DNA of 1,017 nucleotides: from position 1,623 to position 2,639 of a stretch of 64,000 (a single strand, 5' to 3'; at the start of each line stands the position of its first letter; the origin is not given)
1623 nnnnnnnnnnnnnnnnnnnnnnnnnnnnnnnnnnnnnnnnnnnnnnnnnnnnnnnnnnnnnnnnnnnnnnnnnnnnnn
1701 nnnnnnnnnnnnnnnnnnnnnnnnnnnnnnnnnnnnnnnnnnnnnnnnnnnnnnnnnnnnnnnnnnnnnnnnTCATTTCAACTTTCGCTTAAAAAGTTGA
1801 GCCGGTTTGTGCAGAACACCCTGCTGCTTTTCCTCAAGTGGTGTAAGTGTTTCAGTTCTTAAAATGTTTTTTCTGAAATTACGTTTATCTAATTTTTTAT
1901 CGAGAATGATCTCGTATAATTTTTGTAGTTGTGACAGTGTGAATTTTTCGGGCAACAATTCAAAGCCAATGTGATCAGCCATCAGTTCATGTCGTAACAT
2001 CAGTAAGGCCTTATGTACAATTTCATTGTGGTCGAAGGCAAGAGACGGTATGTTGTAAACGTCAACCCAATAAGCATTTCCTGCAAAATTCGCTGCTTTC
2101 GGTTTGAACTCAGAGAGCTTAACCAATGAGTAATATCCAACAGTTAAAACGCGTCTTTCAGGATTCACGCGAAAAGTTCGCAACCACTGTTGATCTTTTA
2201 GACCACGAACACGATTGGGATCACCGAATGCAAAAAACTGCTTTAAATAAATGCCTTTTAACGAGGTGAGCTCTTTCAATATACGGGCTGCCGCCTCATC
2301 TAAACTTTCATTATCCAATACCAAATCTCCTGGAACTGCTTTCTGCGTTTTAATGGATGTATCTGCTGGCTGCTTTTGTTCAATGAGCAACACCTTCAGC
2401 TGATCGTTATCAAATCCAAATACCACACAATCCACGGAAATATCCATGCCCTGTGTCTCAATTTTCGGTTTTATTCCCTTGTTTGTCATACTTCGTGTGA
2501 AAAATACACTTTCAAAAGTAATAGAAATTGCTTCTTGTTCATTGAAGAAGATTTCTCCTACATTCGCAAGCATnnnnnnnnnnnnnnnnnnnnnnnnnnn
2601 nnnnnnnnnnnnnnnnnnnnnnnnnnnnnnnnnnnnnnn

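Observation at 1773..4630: A Nudix-domain (NrtR/AraR-like) regulator sits beside two copies of a 19-nt operator-like motif that recurs in a starch PUL about 56 kb away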

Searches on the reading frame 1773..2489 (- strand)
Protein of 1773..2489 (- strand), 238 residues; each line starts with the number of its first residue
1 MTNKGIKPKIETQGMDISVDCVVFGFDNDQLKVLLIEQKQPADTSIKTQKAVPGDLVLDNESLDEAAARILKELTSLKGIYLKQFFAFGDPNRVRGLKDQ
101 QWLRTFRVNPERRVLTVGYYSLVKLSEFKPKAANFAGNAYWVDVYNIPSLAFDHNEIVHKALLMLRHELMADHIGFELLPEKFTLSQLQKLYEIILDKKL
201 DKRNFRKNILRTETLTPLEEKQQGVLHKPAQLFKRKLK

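Call 9: search_protein_families(library=pfam, proteins=[window:1773-2489:-])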
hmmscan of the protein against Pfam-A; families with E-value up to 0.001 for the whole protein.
window:1773-2489:- (238 aa): 3 families
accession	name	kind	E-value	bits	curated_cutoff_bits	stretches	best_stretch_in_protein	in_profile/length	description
PF21906.2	NrtR_WHD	-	2e-25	89.1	27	1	175-234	1-60/61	NrtR DNA-binding winged helix domain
PF19368.5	AraR_C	-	1.2e-07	32.3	23.8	1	174-234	4-65/82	AraR C-terminal winged HTH domain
PF00293.34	NUDIX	-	1.7e-05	25.3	21.1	1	18-108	5-93/134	NUDIX domain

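Call 11: search_protein_families(library=ncbifam, proteins=[window:1773-2489:-])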
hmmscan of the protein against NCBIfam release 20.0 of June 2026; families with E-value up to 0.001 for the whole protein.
window:1773-2489:- (238 aa): 1 family
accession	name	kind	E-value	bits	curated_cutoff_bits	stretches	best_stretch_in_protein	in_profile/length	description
NF050029.2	TransRepNtr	equivalog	3.7e-27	95.4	400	1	17-236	22-226/245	ADPR responsive transcriptional repressor NtrR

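Call 13: find_homologous_proteins(query=window:1773-2489:-)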
Query window:1773-2489:- (238 aa): 7999 proteins with E <= 0.001 among 8000 candidates; the best 120 are listed.
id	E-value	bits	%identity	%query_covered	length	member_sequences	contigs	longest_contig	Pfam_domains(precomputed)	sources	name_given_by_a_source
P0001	1.1e-133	462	92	95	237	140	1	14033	PF21906.3,PF19368.6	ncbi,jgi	jgi:8-oxo-dGTP diphosphatase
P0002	2.1e-127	441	88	95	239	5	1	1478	PF21906.3,PF19368.6,PF00293.35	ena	-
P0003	1.0e-113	396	78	95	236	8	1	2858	PF21906.3,PF19368.6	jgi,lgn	jgi:8-oxo-dGTP diphosphatase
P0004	1.2e-113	396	81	93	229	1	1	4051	PF21906.3,PF19368.6,PF00293.35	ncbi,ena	-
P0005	1.8e-113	396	78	95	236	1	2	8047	PF21906.3,PF19368.6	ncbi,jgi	jgi:8-oxo-dGTP diphosphatase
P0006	1.9e-113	396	81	93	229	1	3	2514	PF21906.3,PF19368.6,PF00293.35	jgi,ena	jgi:8-oxo-dGTP diphosphatase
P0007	2.5e-113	395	81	93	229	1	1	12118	PF21906.3,PF19368.6,PF00293.35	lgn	-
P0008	2.6e-113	395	80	93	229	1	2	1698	PF21906.3,PF19368.6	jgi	jgi:8-oxo-dGTP diphosphatase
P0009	3.2e-113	395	80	93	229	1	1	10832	PF21906.3,PF19368.6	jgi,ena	-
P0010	3.2e-113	395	80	93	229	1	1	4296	PF21906.3,PF19368.6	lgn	-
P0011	5.4e-113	394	82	93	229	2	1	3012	PF21906.3,PF19368.6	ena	-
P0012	6.8e-113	394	81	93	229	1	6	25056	PF21906.3,PF19368.6,PF00293.35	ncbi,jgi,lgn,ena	-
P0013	7.5e-113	394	82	93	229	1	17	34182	PF21906.3,PF19368.6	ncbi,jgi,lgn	ncbi:MAG: hypothetical protein RL106_594 [Bacteroidota bacterium]|jgi:8-oxo-dGTP diphosphatase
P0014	9.0e-113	393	80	93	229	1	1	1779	PF21906.3,PF19368.6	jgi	-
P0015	9.7e-113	393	80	93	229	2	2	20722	PF21906.3,PF19368.6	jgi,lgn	-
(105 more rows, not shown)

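Call 15: find_related_loci(query=A1, collection=genome_contigs, flank=10000)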
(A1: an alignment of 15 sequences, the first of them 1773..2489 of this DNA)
Query A1 (238 aa) in genome_contigs; peptide patterns used: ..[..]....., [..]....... (x = any residue, [..] = any of these).
599 stretches matched a pattern (row limit reached: there are more); 494 encode a relative of the query (tblastn E <= 1e-3); the best 80 are kept; 80 distinct loci.
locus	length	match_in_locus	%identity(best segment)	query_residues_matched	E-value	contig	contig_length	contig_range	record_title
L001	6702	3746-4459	98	1-238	6e-159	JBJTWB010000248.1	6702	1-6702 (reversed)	MAG: Bacteroidota bacterium isolate samp_4444_VAMB_929 samp_4444_1027652, whole genome shotgun sequence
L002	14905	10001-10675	92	12-236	2e-140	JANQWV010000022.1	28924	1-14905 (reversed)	MAG: Flavobacteriales bacterium isolate MAG_96 P22051_105_S27_metaspades_2472_28924_cov_6, whole genome shotgun sequence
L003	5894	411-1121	89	1-236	2e-140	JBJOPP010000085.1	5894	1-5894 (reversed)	MAG: Bacteroidota bacterium isolate whiteclaycreek1_2019_sw_WHONDRS-S19S_0037_B_bin.30 scaffold_1598638, whole genome sh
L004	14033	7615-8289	92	12-236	4e-140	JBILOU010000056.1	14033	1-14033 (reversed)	MAG: Flavobacteriales bacterium isolate ME2017-11-03_3300044655_group7_bin89 Rohwer_bin974_scaffold_2562_c1, whole genom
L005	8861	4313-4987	92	12-236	4e-140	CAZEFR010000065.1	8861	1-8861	MAG TPA_asm: uncultured Chryseobacterium sp. isolate SRP318679_co1_395 genome assembly, contig: NODE_12165_length_8861_c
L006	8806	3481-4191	89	1-236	6e-140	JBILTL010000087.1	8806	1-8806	MAG: Flavobacteriales bacterium isolate ME2018-07-11_3300044614_group8_bin266 Rohwer_bin976_scaffold_8958_c1, whole geno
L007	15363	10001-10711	88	1-236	3e-139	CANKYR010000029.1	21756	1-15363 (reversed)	MAG: Flavobacteriales bacterium isolate ZE-3nov15-71 genome assembly, contig: ZE-3nov15-C1994, whole genome shotgun sequ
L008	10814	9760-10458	89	3-236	5e-139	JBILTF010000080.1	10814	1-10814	MAG: Flavobacteriales bacterium isolate ME2018-07-11_3300044614_group8_bin120 Rohwer_bin975_scaffold_6076_c1, whole geno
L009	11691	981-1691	88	1-236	5e-139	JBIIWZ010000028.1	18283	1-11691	MAG: Flavobacteriales bacterium isolate ME2005-05-25_3300042391_group2_bin67 Rohwer_bin964_scaffold_917_c1, whole genome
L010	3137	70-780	88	1-236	2e-144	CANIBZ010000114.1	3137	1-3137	MAG: Flavobacteriales bacterium isolate RE-9nov16-158 genome assembly, contig: RE-9nov16-C106541, whole genome shotgun s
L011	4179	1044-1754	88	1-236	2e-141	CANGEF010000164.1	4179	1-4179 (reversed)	MAG: Flavobacteriales bacterium isolate Jr-28aug17-172 genome assembly, contig: Jr-28aug17-C32304, whole genome shotgun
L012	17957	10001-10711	88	1-236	9e-139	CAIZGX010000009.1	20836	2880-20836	MAG: uncultured Bacteroidetes bacterium isolate Loc080925-4-5m_bin-1064 genome assembly, contig: bin-1064:09/84, whole g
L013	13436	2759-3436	79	9-233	3e-121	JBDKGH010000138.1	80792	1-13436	MAG: Bacteroidota bacterium isolate farmington_2019_sw_WHONDRS-S19S_0053_B_bin.73 scaffold_880159, whole genome shotgun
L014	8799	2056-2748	78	8-238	5e-120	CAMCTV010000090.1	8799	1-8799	MAG: Chryseobacterium gleum isolate TE-11nov19-150 genome assembly, contig: TE-11nov19-C15362, whole genome shotgun sequ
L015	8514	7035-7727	77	8-238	3e-119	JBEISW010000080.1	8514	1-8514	MAG: Crocinitomicaceae bacterium isolate Sample-107-S80-bin-72 Sample_107_S80-bin_72-k141_3070339, whole genome shotgun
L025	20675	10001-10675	76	11-234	6e-115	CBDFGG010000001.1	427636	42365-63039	MAG: Flavobacteriales bacterium isolate 76369f57-89d7-45fe-8e93-6142481c29f0 genome assembly, contig: contig_1, whole ge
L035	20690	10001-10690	71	11-238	8e-108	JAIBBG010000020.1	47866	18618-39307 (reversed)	MAG: Flavobacteriales bacterium isolate SSF44 NODE_13365_length_47866_cov_20.185613, whole genome shotgun sequence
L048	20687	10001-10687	68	9-234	7e-104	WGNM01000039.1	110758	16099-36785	MAG: Cryomorphaceae bacterium isolate RI_182 c_000000105374, whole genome shotgun sequence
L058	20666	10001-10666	64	15-233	1e-90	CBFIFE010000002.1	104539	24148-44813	MAG: uncultured Flavobacteriales bacterium isolate Co_bin_66_indstr genome assembly, contig: Co_bin_66_indstr_c2, whole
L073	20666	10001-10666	61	11-233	3e-87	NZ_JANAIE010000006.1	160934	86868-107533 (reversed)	Profundicola chukchiensis strain KMM 9724 NODE_6_length_160934_cov_181.386701, whole genome shotgun sequence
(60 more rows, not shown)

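Call 28: search_solved_structures(query=window:1773-2489:-, max_evalue=0.01, show_alignments=3)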
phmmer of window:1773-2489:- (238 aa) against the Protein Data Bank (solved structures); distinct sequences matched with E-value up to 0.01: 7.
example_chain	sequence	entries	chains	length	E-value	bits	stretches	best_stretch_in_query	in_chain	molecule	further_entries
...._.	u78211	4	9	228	7.5e-38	133.5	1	17-217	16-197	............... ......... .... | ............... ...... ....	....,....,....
3gz5_A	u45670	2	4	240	8.8e-13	51.5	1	16-219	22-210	MutT/nudix family protein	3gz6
2fml_A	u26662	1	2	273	1e-08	38.2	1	10-93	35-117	MutT/nudix family protein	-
7q91_A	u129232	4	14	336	1.2e-05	28.3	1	151-234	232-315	NADQ transcription factor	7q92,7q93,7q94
3gz8_A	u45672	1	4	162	9.9e-05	25.2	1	16-161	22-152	MutT/nudix family protein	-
3i9x_A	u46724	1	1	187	0.00028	23.7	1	50-94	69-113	mutT/nudix family protein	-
2yyh_A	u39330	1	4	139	0.0039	20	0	18-93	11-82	8-OXO-dGTPase domain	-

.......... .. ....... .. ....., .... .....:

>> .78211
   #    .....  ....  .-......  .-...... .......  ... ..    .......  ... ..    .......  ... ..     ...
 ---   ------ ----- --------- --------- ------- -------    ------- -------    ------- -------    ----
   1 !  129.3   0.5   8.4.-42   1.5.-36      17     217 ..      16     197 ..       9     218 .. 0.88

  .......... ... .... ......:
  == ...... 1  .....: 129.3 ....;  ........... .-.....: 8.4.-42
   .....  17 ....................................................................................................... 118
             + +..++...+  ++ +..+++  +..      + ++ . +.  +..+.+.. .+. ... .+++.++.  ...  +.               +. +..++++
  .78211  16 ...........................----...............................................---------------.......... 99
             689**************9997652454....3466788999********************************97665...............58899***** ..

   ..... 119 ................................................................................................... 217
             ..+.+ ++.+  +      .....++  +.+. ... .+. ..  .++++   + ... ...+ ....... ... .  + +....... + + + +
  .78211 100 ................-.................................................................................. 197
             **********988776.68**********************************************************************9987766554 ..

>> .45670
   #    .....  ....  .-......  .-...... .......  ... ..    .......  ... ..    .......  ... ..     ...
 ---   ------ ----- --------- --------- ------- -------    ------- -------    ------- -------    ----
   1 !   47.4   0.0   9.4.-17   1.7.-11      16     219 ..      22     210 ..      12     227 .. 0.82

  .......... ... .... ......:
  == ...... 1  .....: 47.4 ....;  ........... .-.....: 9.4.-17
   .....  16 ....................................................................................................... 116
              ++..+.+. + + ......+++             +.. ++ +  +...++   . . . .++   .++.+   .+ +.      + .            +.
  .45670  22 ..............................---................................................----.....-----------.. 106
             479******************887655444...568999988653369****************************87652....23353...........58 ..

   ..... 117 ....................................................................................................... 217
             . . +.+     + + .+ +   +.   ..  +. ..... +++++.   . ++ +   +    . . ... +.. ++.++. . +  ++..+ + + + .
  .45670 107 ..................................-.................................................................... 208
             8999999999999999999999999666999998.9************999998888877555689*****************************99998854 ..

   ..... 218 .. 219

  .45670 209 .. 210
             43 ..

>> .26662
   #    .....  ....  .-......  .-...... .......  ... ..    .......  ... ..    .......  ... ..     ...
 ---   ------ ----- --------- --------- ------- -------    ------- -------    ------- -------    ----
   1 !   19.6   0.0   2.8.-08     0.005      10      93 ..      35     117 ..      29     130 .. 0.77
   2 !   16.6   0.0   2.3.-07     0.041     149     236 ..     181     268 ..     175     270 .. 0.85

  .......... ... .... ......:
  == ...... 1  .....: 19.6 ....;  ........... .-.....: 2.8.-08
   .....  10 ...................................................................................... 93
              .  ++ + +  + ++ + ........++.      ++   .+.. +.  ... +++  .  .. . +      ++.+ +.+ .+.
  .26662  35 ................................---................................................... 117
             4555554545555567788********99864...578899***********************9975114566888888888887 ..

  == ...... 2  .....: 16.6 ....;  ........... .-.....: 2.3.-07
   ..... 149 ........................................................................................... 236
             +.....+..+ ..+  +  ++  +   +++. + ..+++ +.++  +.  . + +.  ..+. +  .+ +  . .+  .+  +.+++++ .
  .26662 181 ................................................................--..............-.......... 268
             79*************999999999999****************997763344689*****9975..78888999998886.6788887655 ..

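Call 31: search_protein_families(library=pfam, proteins=[L025:8815-9798:-, L025:7810-8793:-, L025:6930-7790:-, L025:6279-6926:-, L025:10699-11769:-, L058:8850-9821:-, L058:7858-8844:-, L058:6949-7815:-, L058:6284-7174:-])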
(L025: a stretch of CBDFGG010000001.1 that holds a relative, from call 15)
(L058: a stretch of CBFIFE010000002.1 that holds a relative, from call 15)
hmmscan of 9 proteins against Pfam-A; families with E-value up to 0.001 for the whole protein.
L025:8815-9798:- (327 aa): 2 families
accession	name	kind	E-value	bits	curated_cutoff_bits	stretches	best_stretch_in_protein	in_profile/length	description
PF00365.25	PFK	-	5e-114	380.8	30.9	1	7-282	1-276/277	Phosphofructokinase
PF01513.26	NAD_kinase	-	4.5e-06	27.4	25.5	1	85-128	60-103/130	ATP-NAD kinase N-terminal domain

L025:7810-8793:- (327 aa): 2 families
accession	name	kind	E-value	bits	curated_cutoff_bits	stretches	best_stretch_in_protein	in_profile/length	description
PF02800.25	Gp_dh_C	-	1.1e-67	227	24.4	1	155-310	1-158/158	Glyceraldehyde 3-phosphate dehydrogenase, C-terminal domain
PF00044.30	Gp_dh_N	-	6e-41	139.3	31.7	1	3-102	2-101/101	Glyceraldehyde 3-phosphate dehydrogenase, NAD binding domain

L025:6930-7790:- (286 aa): 1 family
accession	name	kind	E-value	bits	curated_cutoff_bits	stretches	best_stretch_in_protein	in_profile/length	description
PF01869.26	BcrAD_BadFG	-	0.00036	20.6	31.5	1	6-150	4-148/271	BadF/BadG/BcrA/BcrD ATPase family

L025:6279-6926:- (215 aa): 2 families
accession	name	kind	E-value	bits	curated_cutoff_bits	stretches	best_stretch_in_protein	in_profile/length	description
PF13419.12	HAD_2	-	4.3e-30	105.6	23.8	1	6-188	1-178/178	Haloacid dehalogenase-like hydrolase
PF00702.32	Hydrolase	-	3e-28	100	26.4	1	3-182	1-191/191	haloacid dehalogenase-like hydrolase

L025:10699-11769:- (356 aa): 1 family
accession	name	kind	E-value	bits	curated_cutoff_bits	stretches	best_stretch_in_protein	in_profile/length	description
PF01063.24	Aminotran_4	-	5.2e-36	125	28.5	1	72-311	2-222/223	Amino-transferase class IV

L058:8850-9821:- (323 aa): 1 family
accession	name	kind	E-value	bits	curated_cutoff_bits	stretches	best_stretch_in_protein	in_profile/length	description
PF00365.25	PFK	-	1.3e-109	366.3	30.9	1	3-278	1-276/277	Phosphofructokinase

L058:7858-8844:- (328 aa): 2 families
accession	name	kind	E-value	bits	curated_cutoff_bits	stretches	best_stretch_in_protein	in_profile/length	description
PF02800.25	Gp_dh_C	-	4.6e-65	218.5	24.4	1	156-311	1-158/158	Glyceraldehyde 3-phosphate dehydrogenase, C-terminal domain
PF00044.30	Gp_dh_N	-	2.2e-39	134.3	31.7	1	4-102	2-100/101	Glyceraldehyde 3-phosphate dehydrogenase, NAD binding domain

L058:6949-7815:- (288 aa): 0 families

L058:6284-7174:- (296 aa): 2 families
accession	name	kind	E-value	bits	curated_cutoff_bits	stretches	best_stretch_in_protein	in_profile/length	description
PF00702.32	Hydrolase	-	3.1e-24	86.9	26.4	1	81-259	2-191/191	haloacid dehalogenase-like hydrolase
PF13419.12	HAD_2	-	1e-18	68.5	23.8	1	83-265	1-178/178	Haloacid dehalogenase-like hydrolase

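Call 46: predict_structure(alignment_id=A1)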
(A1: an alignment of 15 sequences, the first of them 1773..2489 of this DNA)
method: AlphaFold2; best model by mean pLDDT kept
length: 238 residues; sequences in the alignment: 15
mean_pLDDT: 39.3   pTM: 0.26
mean pLDDT of the five models: 39.3, 38.9, 38.4, 38.2, 35.9
residues with pLDDT >= 90: 0; 70-90: 2; 50-70: 18; < 50: 218
segments of 3 or more residues with pLDDT < 50: 1-57, 74-125, 130-212, 220-230, 232-238
pLDDT, mean of each block of 10 residues (from residue 1): 32 31 41 41 36 49 55 40 30 33 35 30 46 43 37 37 39 37 42 39 39 49 39 45
secondary structure, 60 per line:
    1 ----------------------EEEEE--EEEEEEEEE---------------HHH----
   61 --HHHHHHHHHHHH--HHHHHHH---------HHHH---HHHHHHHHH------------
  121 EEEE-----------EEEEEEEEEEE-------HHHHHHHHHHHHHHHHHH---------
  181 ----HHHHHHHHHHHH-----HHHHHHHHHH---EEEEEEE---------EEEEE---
elements in order: E23-27 E30-38 H63-74 H77-83 H93-96 H100-108 E121-124 E136-146 H154-171 H185-196 H202-211 E215-221 E231-235
